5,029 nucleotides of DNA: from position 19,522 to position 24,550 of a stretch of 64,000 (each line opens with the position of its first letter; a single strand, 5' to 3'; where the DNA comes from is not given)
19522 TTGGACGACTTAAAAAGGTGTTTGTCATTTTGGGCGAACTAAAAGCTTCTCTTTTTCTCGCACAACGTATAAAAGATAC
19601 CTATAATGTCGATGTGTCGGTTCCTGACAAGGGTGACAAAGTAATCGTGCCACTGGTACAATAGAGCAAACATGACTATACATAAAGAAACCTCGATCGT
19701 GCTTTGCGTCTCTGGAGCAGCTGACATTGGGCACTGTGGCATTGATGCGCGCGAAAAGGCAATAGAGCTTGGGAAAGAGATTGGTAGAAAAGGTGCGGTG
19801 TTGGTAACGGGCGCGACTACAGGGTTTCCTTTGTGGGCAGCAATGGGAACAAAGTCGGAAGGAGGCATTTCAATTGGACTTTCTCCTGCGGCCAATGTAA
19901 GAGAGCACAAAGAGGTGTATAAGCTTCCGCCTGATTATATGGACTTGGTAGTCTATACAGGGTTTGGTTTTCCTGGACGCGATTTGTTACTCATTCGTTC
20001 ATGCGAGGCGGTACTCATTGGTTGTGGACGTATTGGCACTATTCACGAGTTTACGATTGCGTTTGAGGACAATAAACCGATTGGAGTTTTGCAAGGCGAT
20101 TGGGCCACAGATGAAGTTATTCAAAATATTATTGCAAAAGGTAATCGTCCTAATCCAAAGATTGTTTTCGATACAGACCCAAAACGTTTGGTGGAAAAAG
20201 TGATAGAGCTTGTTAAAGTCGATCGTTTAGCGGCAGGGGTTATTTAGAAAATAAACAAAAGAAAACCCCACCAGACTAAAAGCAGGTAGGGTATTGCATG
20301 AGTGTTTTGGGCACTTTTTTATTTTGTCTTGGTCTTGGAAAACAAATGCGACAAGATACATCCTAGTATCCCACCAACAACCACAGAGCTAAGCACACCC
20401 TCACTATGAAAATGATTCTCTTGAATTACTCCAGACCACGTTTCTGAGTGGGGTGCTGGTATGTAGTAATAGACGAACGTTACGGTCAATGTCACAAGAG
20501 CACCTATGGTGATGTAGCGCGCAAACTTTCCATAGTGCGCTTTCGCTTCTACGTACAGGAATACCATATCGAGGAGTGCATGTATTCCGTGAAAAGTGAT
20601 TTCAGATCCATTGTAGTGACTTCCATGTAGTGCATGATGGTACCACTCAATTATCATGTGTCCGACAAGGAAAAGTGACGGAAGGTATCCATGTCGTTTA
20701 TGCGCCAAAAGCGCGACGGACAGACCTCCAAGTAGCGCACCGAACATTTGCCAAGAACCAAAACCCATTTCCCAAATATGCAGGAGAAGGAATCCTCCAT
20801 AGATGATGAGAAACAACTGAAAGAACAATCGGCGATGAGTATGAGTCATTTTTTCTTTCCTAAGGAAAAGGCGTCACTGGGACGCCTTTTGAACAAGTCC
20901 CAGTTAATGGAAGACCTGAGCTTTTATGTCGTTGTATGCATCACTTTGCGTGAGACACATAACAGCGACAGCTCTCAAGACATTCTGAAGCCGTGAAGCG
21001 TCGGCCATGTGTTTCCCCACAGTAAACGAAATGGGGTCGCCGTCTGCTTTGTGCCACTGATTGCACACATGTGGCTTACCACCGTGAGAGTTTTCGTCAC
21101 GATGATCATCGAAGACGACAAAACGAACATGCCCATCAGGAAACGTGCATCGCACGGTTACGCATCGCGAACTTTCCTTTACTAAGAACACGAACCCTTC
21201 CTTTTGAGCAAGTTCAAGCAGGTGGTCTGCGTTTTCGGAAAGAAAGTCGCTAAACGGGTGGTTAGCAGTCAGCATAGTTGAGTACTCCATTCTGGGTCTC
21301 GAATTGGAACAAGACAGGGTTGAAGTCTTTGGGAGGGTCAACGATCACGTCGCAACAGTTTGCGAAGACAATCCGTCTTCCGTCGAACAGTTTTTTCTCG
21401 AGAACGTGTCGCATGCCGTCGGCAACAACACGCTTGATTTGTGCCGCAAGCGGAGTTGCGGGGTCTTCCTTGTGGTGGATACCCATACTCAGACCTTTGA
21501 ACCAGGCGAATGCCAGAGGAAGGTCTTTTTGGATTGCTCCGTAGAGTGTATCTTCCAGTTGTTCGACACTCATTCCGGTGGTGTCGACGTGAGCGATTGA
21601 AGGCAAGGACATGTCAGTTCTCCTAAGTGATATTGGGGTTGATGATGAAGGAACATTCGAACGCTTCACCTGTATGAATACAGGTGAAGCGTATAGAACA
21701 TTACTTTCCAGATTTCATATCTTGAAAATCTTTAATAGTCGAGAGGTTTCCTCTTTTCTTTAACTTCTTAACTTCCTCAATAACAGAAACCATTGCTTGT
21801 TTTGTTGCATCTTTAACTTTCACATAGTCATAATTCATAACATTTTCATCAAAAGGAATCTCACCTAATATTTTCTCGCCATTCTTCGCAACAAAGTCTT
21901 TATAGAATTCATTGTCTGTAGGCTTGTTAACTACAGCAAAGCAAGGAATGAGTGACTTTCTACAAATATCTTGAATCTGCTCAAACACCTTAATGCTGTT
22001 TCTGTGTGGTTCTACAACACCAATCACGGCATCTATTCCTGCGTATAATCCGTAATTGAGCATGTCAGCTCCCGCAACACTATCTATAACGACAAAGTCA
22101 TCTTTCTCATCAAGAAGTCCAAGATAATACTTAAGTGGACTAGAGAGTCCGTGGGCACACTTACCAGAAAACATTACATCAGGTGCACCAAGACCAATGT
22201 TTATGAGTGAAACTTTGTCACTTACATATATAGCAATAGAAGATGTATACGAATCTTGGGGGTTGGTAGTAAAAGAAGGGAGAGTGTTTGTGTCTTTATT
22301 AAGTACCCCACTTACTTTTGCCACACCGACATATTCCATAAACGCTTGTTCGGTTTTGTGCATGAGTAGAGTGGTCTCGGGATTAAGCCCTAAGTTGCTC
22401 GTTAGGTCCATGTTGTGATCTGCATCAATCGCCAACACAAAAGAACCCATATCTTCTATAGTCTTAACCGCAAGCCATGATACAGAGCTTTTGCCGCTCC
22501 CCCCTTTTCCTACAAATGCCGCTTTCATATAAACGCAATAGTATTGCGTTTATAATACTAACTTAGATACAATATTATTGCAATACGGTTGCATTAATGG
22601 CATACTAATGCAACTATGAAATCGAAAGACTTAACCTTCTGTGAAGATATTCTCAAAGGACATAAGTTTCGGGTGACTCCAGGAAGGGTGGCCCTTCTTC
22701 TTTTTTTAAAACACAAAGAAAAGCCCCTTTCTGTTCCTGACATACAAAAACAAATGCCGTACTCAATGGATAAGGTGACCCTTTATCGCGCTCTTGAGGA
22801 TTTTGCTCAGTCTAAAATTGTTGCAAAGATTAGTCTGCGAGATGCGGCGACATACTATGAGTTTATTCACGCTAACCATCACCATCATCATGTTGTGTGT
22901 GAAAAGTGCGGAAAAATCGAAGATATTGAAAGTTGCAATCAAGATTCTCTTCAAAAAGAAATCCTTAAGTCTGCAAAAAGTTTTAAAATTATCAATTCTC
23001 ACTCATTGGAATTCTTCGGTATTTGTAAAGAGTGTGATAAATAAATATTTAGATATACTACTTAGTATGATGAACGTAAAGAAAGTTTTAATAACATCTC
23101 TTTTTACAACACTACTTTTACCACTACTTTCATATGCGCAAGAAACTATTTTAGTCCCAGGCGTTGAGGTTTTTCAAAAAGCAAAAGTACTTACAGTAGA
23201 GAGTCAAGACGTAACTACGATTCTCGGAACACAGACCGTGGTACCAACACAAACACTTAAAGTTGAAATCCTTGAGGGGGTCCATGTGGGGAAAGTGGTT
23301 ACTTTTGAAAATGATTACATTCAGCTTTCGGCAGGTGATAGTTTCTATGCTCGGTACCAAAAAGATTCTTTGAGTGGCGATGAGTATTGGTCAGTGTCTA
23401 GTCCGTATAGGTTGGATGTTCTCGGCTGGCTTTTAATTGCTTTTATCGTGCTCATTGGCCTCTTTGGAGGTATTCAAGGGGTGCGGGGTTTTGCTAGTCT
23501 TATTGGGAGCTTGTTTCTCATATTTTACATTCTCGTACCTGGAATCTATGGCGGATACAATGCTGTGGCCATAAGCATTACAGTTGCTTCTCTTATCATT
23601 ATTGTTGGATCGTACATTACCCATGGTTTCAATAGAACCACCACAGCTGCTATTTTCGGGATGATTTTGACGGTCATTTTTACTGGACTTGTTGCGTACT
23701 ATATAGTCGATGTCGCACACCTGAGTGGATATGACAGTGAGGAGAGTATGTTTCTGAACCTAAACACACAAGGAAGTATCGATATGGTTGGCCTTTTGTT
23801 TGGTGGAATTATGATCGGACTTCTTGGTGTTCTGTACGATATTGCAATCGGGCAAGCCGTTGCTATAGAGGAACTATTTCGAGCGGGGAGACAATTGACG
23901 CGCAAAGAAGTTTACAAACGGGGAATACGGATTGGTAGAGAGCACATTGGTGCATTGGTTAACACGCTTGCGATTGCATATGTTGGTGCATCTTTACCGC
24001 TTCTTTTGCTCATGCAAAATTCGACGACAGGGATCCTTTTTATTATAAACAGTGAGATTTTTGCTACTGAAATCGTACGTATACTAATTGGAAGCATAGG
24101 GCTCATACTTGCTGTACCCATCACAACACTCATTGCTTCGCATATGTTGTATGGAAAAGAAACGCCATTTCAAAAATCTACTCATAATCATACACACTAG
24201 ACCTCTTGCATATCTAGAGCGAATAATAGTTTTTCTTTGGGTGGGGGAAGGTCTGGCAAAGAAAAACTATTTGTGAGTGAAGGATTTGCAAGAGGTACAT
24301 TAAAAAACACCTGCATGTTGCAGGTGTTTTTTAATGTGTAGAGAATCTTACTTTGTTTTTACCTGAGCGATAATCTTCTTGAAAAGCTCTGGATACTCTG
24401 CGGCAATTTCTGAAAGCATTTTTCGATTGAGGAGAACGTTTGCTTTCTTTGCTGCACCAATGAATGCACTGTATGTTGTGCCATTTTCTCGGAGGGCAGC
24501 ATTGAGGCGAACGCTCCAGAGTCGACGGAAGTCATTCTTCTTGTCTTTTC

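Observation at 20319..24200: Putative metal-homeostasis locus: Fur-family regulator with perfect 10-1-10 operator, divergent CooC/MinD-like ATPase, two novel small proteins, His-rich membrane protein and YibE/F transporter-like protein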

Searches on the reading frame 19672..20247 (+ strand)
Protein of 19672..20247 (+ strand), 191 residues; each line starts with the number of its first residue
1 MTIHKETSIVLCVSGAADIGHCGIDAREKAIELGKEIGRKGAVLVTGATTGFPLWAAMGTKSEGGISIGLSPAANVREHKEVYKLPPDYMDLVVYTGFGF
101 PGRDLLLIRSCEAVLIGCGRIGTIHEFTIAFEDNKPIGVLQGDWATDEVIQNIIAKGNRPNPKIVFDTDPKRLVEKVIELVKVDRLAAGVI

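Call 5: search_protein_families(library=pfam, proteins=[window:19672-20247:+], max_evalue=0.1)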
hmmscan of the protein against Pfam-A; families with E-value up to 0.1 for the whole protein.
window:19672-20247:+ (191 aa): 2 families
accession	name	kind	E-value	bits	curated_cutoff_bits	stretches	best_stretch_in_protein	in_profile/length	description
PF18306.6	LDcluster4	-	2e-30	105.9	26.3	1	12-172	5-149/151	SLOG cluster4 family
PF04008.19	Adenosine_kin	-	0.046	13.9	25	1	118-179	68-128/154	Adenosine specific kinase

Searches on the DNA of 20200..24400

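Call 83: search_rna_families(source=window, start=20200, end=24400, threshold=evalue, max_evalue=1)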
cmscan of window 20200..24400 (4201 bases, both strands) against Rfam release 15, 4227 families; matches with E-value up to 1: 5.
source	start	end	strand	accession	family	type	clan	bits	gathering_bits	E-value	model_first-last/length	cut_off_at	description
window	21641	21717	-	RF00950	mir-927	Gene; miRNA;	-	26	60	0.17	1-86/86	no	mir-927 microRNA precursor family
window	24297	24338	-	RF02432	SpF25_sRNA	Gene; sRNA;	-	25.5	48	0.48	63-102/102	no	Streptococcus sRNA SpF25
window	24202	24334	+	RF00506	Thr_leader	Cis-reg; leader;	-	23.4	55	0.32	1-118/118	no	Threonine operon leader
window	22669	22740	+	RF03563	mir-BART16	Gene; miRNA;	-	22.9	100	0.43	1-87/87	no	mir-BART16 microRNA precursor family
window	21636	21707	+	RF00950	mir-927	Gene; miRNA;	-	22.9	60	1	1-86/86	no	mir-927 microRNA precursor family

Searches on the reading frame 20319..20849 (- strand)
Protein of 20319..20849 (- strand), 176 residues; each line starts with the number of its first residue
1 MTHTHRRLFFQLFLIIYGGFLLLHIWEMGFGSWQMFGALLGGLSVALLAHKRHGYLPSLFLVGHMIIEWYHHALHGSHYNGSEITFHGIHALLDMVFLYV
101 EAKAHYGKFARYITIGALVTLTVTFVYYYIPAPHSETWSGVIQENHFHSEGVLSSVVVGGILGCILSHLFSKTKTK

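Call 5: search_protein_families(library=pfam, proteins=[window:20319-20849:-], max_evalue=0.1)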
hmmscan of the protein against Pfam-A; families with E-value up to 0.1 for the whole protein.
window:20319-20849:- (176 aa): 1 family
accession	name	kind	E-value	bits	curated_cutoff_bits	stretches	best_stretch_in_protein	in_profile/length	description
PF14770.11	TMEM18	-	0.036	14.4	26.9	1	106-158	30-82/118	Transmembrane protein 18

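Call 6: search_protein_families(library=ncbifam, proteins=[window:20319-20849:-], max_evalue=0.1)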
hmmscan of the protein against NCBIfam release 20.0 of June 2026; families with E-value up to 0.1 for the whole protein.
window:20319-20849:- (176 aa): 1 family
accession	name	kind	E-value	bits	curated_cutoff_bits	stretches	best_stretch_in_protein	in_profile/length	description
NF053524.1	thylo_ssl2009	equivalog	0.0077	16.9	58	0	144-173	4-32/90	ssl2009 family thylakoid membrane protein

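Call 70: search_protein_families(library=padloc, proteins=[window:20319-20849:-], max_evalue=0.1)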
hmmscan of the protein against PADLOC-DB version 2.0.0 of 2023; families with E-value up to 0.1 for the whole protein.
window:20319-20849:- (176 aa): 0 families

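Call 71: search_protein_families(library=phrogs, proteins=[window:20319-20849:-], max_evalue=0.1)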
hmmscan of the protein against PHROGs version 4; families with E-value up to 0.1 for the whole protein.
window:20319-20849:- (176 aa): 0 families
